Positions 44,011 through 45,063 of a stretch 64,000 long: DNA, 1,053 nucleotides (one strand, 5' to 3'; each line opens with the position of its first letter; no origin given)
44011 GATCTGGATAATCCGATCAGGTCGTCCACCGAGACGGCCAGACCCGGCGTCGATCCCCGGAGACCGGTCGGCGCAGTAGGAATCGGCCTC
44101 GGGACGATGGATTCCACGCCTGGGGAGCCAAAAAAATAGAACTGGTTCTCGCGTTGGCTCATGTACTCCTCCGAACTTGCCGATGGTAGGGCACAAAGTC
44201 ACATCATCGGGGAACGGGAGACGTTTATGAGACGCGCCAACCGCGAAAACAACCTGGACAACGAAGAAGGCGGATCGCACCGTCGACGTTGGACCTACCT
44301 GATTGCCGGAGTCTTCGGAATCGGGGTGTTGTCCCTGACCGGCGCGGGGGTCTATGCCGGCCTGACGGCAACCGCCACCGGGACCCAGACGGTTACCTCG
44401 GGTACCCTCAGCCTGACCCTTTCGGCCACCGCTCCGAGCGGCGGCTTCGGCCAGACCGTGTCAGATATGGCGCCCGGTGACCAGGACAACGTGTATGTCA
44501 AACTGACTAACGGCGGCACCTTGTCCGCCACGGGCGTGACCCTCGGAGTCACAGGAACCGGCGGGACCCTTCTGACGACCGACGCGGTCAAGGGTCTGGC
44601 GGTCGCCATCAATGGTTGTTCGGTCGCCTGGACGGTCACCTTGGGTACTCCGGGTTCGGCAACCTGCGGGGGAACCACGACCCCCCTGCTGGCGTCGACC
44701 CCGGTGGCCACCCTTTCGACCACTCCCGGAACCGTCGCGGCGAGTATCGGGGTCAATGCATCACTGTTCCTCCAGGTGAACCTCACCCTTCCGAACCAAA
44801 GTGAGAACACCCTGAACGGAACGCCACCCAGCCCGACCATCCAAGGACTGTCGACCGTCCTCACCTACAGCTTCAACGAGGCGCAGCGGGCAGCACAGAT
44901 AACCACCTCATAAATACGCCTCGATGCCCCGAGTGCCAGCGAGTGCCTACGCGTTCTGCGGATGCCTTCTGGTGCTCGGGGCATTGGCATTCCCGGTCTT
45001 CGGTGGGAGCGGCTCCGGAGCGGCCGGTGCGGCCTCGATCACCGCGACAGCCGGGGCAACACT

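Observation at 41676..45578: Locus 2: second SipW-type peptidase with TasA-like and beta-rich secreted proteins, preceded by a membrane protein and a translin-like domain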

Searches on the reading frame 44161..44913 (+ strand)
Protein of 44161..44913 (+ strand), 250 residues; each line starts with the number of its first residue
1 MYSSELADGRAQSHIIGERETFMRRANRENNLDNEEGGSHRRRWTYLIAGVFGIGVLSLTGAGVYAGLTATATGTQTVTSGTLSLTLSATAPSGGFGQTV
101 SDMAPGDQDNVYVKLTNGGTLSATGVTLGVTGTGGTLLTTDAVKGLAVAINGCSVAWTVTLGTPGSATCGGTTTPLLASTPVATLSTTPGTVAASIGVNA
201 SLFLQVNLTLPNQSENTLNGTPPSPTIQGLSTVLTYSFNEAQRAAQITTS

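Call 3: search_protein_families(library=pfam, proteins=[window:44161-44913:+], max_evalue=0.1)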
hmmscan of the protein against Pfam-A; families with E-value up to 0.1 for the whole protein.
window:44161-44913:+ (250 aa): 2 families
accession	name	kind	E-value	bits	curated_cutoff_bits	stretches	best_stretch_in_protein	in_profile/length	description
PF12389.13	Peptidase_M73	-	4.8e-05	23.7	22.5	1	57-128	17-83/196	Camelysin metallo-endopeptidase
PF18920.5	DUF5671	-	0.024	15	28.4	1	23-92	63-129/132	Domain of unknown function (DUF5671)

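Call 4: search_protein_families(library=ncbifam, proteins=[window:44161-44913:+], max_evalue=0.1)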
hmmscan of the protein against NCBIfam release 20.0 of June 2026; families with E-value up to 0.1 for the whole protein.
window:44161-44913:+ (250 aa): 0 families

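Call 28: find_homologous_proteins(query=window:44227-44913:+)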
Query window:44227-44913:+ (228 aa): 727 proteins with E <= 0.001 among 6462 candidates; the best 120 are listed.
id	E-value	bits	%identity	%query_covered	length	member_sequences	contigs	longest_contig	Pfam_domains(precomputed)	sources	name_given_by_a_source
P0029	6.2e-135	465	100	100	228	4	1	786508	-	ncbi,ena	-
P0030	1.4e-109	382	86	100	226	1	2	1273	-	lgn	-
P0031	1.4e-107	376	84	100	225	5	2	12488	PF12389.14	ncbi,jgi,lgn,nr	ncbi:MAG TPA: TasA family protein [Acidimicrobiales bacterium]|jgi:hypothetical protein|nr:TasA fami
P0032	1.7e-107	376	84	100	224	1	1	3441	-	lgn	-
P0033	6.5e-107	374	84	98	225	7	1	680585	PF12389.14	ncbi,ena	-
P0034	7.7e-105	367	83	98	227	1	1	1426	-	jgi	jgi:hypothetical protein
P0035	2.4e-99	349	82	98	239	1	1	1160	PF12389.14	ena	-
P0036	6.3e-98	344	80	98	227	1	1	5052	PF12389.14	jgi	jgi:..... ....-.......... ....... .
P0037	7.4e-96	338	75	100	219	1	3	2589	-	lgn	-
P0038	2.6e-92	326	75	100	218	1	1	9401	-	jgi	jgi:hypothetical protein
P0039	2.8e-91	323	73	100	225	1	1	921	-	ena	-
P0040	5.1e-84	299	73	95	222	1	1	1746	PF12389.14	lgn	-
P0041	2.8e-68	248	61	97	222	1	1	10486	-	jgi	jgi:hypothetical protein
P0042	9.2e-66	239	63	96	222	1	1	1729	PF12389.14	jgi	jgi:hypothetical protein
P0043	3.2e-63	231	64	92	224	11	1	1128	-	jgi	-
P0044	6.1e-63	230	63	95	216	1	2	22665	PF12389.14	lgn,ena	-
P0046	2.7e-62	228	64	90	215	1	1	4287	PF12389.14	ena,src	-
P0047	9.1e-62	226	62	92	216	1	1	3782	PF12389.14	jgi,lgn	jgi:hypothetical protein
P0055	1.4e-58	216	62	82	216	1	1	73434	PF12389.14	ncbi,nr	ncbi:MAG TPA: TasA family protein [Acidimicrobiales bacterium]|nr:TasA family protein [Acidimicrobia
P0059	1.3e-57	213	55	96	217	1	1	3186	PF12389.14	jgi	jgi:hypothetical protein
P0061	7.3e-57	210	62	83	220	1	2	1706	PF12389.14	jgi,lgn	jgi:hypothetical protein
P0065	1.2e-55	206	56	96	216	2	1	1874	PF12389.14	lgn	-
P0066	5.8e-54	201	57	95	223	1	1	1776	PF12389.14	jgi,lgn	jgi:hypothetical protein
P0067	6.8e-54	201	57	80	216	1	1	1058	PF12389.14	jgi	jgi:Camelysin metallo-endopeptidase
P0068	8.5e-54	200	58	81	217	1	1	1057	PF12389.14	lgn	-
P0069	2.4e-53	199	58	89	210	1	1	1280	PF12389.14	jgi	jgi:hypothetical protein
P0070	2.9e-53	198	58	87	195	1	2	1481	PF12389.14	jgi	jgi:hypothetical protein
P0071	5.7e-53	198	57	96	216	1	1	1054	PF12389.14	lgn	-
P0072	7.7e-53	197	61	92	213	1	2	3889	PF12389.14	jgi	jgi:hypothetical protein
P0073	1.6e-52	196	61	83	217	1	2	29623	PF12389.14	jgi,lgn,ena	-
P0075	2.1e-51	192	59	84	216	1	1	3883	PF12389.14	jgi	jgi:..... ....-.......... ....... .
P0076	5.3e-51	191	58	91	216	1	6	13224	PF12389.14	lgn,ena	-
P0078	1.2e-50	190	56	92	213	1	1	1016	PF12389.14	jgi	jgi:hypothetical protein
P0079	1.3e-50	190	56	84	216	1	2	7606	PF12389.14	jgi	jgi:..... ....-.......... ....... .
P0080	1.5e-50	190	59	84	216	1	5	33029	PF12389.14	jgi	jgi:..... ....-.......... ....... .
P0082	9.8e-50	187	58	84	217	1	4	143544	PF12389.14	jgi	jgi:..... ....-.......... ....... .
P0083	4.9e-49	185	56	85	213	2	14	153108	PF12389.14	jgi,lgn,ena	jgi:hypothetical protein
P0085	7.6e-49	184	56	93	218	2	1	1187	PF12389.14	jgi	-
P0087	3.8e-48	182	58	81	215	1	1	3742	PF12389.14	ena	-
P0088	4.3e-48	182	59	85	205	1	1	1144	PF12389.14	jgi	jgi:hypothetical protein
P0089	5.7e-48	181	57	84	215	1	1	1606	PF12389.14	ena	-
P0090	7.7e-48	181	56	89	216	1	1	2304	PF12389.14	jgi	jgi:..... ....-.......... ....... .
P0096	3.3e-46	175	54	92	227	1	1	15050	PF12389.14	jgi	jgi:hypothetical protein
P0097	6.2e-46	175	50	89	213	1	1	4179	PF12389.14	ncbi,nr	ncbi:MAG: hypothetical protein QOJ52_1684 [Acidimicrobiaceae bacterium]|nr:hypothetical protein [Aci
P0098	1.8e-45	173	49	99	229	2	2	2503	PF12389.14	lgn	-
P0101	2.2e-44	169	53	80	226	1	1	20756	PF12389.14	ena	-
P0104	2.0e-43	166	55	83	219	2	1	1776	PF12389.14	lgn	-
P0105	3.4e-43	166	53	85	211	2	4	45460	PF12389.14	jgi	jgi:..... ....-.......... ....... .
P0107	1.8e-42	163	52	82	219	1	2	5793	PF12389.14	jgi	jgi:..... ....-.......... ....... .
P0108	4.2e-42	162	51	84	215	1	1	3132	PF12389.14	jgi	jgi:hypothetical protein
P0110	6.4e-42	161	51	87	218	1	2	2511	PF12389.14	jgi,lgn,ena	jgi:hypothetical protein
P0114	8.0e-42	161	49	89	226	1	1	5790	PF12389.14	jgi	jgi:hypothetical protein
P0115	1.3e-41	160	49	93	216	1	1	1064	PF12389.14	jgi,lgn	jgi:hypothetical protein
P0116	1.4e-41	160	53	83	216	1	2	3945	PF12389.14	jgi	jgi:hypothetical protein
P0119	3.4e-40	156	53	85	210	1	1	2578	PF12389.14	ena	-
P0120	3.8e-40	156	46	93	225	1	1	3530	PF12389.14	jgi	jgi:hypothetical protein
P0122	9.8e-40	154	53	85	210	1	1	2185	PF12389.14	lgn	-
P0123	1.9e-39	153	49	89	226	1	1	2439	PF12389.14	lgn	-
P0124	2.3e-39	153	48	94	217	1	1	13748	PF12389.14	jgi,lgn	jgi:hypothetical protein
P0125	4.9e-39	152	53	89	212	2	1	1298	PF12389.14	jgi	jgi:hypothetical protein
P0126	1.1e-38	151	49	89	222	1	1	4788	PF12389.14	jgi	jgi:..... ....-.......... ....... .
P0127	1.1e-38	151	52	89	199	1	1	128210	PF12389.14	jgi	jgi:hypothetical protein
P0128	1.2e-38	151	49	100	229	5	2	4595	PF12389.14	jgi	jgi:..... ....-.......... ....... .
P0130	1.4e-38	150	49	93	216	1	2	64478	PF12389.14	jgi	jgi:hypothetical protein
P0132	1.9e-38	150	50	85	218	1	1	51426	PF12389.14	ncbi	ncbi:MAG: TasA family protein [Actinomycetes bacterium]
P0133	1.9e-38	150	48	100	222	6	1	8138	PF12389.14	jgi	jgi:hypothetical protein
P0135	2.3e-38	150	48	72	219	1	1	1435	PF12389.14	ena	-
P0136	4.3e-38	149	50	84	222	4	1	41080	PF12389.14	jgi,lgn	jgi:hypothetical protein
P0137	4.8e-38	149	52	83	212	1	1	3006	PF12389.14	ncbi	-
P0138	4.9e-38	149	50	84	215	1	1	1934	PF12389.14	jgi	jgi:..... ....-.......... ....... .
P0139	6.9e-38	148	46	94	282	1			PF12389.14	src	-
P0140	9.2e-38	148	49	90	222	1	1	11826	PF12389.14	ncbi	ncbi:MAG: TasA family protein [Acidimicrobiales bacterium]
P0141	9.5e-38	148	52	85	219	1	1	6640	PF12389.14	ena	-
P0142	1.2e-37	147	49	95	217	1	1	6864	PF12389.14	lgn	-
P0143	1.3e-37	147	49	92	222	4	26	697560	PF12389.14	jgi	jgi:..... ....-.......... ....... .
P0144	1.4e-37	147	50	85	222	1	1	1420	PF12389.14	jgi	jgi:hypothetical protein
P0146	2.5e-37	146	48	100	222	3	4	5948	PF12389.14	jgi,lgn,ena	-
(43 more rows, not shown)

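Call 29: find_encoding_contigs(protein=P0055, flank=6000, max_places=2)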
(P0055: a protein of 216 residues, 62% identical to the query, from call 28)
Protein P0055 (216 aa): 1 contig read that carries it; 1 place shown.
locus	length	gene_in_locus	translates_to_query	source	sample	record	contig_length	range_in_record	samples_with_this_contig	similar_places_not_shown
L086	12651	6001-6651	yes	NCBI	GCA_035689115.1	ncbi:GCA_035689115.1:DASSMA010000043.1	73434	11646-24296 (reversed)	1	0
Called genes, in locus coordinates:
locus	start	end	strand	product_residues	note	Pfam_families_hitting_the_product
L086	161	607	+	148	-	PF01281:Ribosomal_L9_N, PF03948:Ribosomal_L9_C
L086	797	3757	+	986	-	PF00772:DnaB, PF03796:DnaB_C, PF13481:AAA_25, PF14890:Intein_splicing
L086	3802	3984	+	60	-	PF14070:YjfB_motility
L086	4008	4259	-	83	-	PF14026:SCO4226-like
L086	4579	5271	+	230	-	-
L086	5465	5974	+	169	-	PF10502:Peptidase_S26 (weak)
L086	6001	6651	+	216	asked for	PF12389:Peptidase_M73 (weak)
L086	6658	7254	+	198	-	-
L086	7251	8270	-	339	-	PF21686:LigD_Prim-Pol, PF01896:DNA_primase_S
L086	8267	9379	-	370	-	PF06224:AlkZ-like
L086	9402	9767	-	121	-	-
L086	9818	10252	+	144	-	PF13527:Acetyltransf_9 (weak), PF00583:Acetyltransf_1, PF13673:Acetyltransf_10, PF13508:Acetyltransf_7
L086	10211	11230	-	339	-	PF21088:MS_channel_1st, PF00924:MS_channel_2nd, PF21082:MS_channel_3rd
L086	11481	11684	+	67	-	-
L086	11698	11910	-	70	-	PF12728:HTH_17, PF00376:MerR, PF13411:MerR_1 (weak)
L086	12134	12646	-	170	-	PF14340:DUF4395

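Call 30: find_encoding_contigs(protein=P0083, flank=6000, max_places=2)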
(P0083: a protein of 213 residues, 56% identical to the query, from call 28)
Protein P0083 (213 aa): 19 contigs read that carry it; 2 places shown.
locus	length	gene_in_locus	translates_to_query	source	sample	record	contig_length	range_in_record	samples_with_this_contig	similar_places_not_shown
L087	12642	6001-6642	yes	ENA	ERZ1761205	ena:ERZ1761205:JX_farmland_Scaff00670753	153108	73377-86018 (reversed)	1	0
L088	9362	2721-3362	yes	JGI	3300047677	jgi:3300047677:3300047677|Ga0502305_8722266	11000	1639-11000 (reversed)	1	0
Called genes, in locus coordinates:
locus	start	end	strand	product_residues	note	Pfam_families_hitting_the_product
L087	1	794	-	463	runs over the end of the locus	PF03007:WS_DGAT_cat, PF06974:WS_DGAT_C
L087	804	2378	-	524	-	PF00501:AMP-binding, PF13193:AMP-binding_C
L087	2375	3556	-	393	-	PF00144:Beta-lactamase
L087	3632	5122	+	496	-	PF03007:WS_DGAT_cat, PF06974:WS_DGAT_C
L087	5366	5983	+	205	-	PF10502:Peptidase_S26 (weak)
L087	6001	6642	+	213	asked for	PF12389:Peptidase_M73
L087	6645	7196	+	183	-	-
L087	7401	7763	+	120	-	PF02635:DsrE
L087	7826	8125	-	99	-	PF07210:DUF1416, PF13620:CarboxypepD_reg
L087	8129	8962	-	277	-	PF00581:Rhodanese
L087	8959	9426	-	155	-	PF14340:DUF4395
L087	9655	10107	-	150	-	PF00085:Thioredoxin, PF13098:Thioredoxin_2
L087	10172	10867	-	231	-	PF11209:LmeA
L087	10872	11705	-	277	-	-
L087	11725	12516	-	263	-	-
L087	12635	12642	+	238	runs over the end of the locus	PF21695:GlnR_1st, PF00486:Trans_reg_C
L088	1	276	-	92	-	?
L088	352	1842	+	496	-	PF03007:WS_DGAT_cat, PF06974:WS_DGAT_C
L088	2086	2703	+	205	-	PF10502:Peptidase_S26 (weak)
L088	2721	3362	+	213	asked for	PF12389:Peptidase_M73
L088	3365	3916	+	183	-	-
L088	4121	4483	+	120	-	PF02635:DsrE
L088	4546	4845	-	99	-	PF07210:DUF1416, PF13620:CarboxypepD_reg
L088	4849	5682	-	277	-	PF00581:Rhodanese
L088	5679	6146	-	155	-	PF14340:DUF4395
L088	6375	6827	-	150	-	PF00085:Thioredoxin, PF13098:Thioredoxin_2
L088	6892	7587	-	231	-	PF11209:LmeA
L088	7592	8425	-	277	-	-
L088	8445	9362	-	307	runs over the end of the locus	-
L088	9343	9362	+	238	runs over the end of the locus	PF21695:GlnR_1st, PF00486:Trans_reg_C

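Call 43: predict_structure(alignment_id=A3)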
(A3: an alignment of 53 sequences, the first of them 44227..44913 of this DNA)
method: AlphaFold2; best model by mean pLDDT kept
length: 228 residues; sequences in the alignment: 53
mean_pLDDT: 81.4   pTM: 0.70
mean pLDDT of the five models: 81.4, 80.0, 79.2, 75.4, 71.8
residues with pLDDT >= 90: 130; 70-90: 43; 50-70: 26; < 50: 29
segments of 3 or more residues with pLDDT < 50: 1-3, 10-24, 39-41, 46-48
pLDDT, mean of each block of 10 residues (from residue 1): 48 40 49 51 46 75 88 86 93 94 95 93 97 92 88 98 97 94 96 90 92 92 79
secondary structure, 60 per line:
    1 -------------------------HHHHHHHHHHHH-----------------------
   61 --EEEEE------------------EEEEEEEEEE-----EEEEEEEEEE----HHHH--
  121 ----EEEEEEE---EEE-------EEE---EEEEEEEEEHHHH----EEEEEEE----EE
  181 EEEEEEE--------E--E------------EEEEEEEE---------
elements in order: H26-37 E63-67 E86-95 E101-110 H115-118 E125-131 E135-137 E145-147 E151-159 H160-163 E168-174 E179-187 E212-219

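Call 48: fold_search(model_id=the predicted structure, library=pdb)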
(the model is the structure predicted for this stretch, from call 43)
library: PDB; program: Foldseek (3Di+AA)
matches with E <= 10: 875; with E <= 0.001: 1
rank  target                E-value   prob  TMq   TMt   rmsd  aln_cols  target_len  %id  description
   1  8aur_A                3.4e-07  1.00  0.55  0.54   5.4       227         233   16  Cryo-EM structure of a TasA fibre (released 2022-11-30)
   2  8k2f                  2.1e-03  0.99  0.28  0.15   9.3       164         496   15  Crystal structure of Group 1 oligosaccharide-releasing beta-N-acetylgalactosaminidase NgaCa from Cohnella abietis, apo 1 (released 2024-04-24)
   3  7ueg_A                6.2e-03  0.87  0.26  0.31  12.8       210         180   16  Cryo-EM of bundling pili from Pyrobaculum calidifontis (released 2022-06-29)
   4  7fe0_A                6.2e-03  0.87  0.27  0.31  19.9       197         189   12  AvmM Catalyzes Macrocyclization in Alchivemycin A Biosynthesis (released 2021-09-01)
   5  8k2g_A                7.3e-03  0.94  0.27  0.14   9.4       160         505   15  Crystal structure of Group 1 Oligosaccharide-releasing beta-N-acetylgalactosaminidase NgaCa from Cohnella abietis, apo (released 2024-04-24)
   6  8eht_B                1.0e-02  0.82  0.26  0.32  17.7       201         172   14  Cryo-EM reconstruction of the CS20 bacterial adhesion pili (released 2023-03-22)
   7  9hdi_MODEL_1_A        1.6e-02  0.90  0.31  0.38  16.3       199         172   10  N-terminally truncated CanA from Pyrodictium abyssi - K1-CanA (released 2025-08-20)
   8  8i0z_A                1.6e-02  0.44  0.19  0.14  21.8       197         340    9  Structure of beta-arrestin2 in complex with a phosphopeptide corresponding to the human C5a anaphylatoxin chemotactic  (released 2023-05-17)
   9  7fe5_A                1.6e-02  0.75  0.27  0.31  19.9       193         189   13  AvmM Catalyzes Macrocyclization in Alchivemycin A Biosynthesis (released 2021-09-01)
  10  8gcd_A                2.5e-02  0.92  0.28  0.08  10.8       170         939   12  Full length Integrin AlphaIIbBeta3 in inactive state (released 2024-03-06)
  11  4r7x_A                2.5e-02  0.51  0.22  0.30  22.0       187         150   11  Crystal structure of N-lobe of human ARRDC3(1-180) (released 2014-10-01)
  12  8k2l                  2.8e-02  0.82  0.28  0.14  10.0       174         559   10  Crystal structure of Group 4 Monosaccharide-releasing beta-N-acetylgalactosaminidase NgaP2 from Paenibacillus sp. TS12,  (released 2024-04-24)
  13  8k2m                  3.3e-02  0.80  0.28  0.14  10.1       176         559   10  Crystal structure of Group 4 Monosaccharide-releasing beta-N-acetylgalactosaminidase NgaP2 from Paenibacillus sp. TS12 i (released 2024-04-24)
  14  9ifr                  3.9e-02  0.85  0.25  0.41   9.3       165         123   14  CLIPPER domain from the Gram-negative fibrillar adhesin "B9T28_05395 (released 2025-11-26)
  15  8k2j                  4.9e-02  0.75  0.28  0.14  12.0       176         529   10  Crystal structure of Group 3 Oligosaccharide/Monosaccharide-releasing beta-N-acetylgalactosaminidase NgaDssm, apo form (released 2024-04-24)
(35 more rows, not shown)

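Call 55: search_protein_families(library=ncbifam, proteins=[L086:5465-5974:+], max_evalue=0.1)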
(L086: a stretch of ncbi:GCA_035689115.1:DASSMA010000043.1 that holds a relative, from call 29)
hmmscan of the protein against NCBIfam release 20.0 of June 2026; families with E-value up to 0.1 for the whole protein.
L086:5465-5974:+ (169 aa): 3 families
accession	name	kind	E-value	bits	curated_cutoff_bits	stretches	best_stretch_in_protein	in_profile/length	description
TIGR02228.1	sigpep_I_arch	equivalog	2.6e-19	69.7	51.85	1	6-146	15-152/158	signal peptidase I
NF046067.1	SigPepSipWBacil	equivalog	3.1e-11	43.2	190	1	22-149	34-162/189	signal peptidase I SipW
TIGR02227.1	sigpep_I_bact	equivalog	6.8e-05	22.8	47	1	12-79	6-76/162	signal peptidase I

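Call 67: search_solved_structures(query=A3, max_evalue=1, show_alignments=1)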
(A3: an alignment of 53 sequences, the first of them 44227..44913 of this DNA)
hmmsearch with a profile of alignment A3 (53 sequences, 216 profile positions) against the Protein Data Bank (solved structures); distinct sequences matched with E-value up to 1: 6.
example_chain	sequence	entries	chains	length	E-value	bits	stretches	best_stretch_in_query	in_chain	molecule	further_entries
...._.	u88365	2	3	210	0.00044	22.9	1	47-99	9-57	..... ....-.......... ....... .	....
8aur_A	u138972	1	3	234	0.00047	22.8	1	46-99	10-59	Major biofilm matrix component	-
7n8q_L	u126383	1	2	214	0.073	15.6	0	61-95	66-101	Rhesusized DH677.3 FAB LIGHT CHAIN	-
8gzv_B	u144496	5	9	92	0.34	13.5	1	145-212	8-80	Monobody | Mb(Ec/KpFtsZ_S1)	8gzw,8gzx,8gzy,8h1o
6u6m_L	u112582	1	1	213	0.48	13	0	159-205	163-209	DH840.1 Fab light chain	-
4pf6_A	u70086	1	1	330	1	11.9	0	8-78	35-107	C4-dicarboxylate-binding protein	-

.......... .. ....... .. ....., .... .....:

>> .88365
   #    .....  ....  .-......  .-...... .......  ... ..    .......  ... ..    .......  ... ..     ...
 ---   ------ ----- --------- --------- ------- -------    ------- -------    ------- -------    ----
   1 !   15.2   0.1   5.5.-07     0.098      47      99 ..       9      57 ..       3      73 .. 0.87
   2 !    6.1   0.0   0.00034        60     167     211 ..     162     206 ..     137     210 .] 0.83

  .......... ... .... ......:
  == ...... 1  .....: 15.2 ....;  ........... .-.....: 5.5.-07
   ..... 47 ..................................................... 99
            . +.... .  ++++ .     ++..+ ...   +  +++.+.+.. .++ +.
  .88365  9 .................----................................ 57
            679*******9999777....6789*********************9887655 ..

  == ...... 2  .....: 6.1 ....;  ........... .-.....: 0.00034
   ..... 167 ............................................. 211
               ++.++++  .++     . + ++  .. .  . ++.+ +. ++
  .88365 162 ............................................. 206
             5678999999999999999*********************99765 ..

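Call 79: search_protein_families(library=padloc, proteins=[window:44227-44913:+], max_evalue=0.01)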
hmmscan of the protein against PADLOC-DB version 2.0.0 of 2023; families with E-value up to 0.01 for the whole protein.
window:44227-44913:+ (228 aa): 0 families
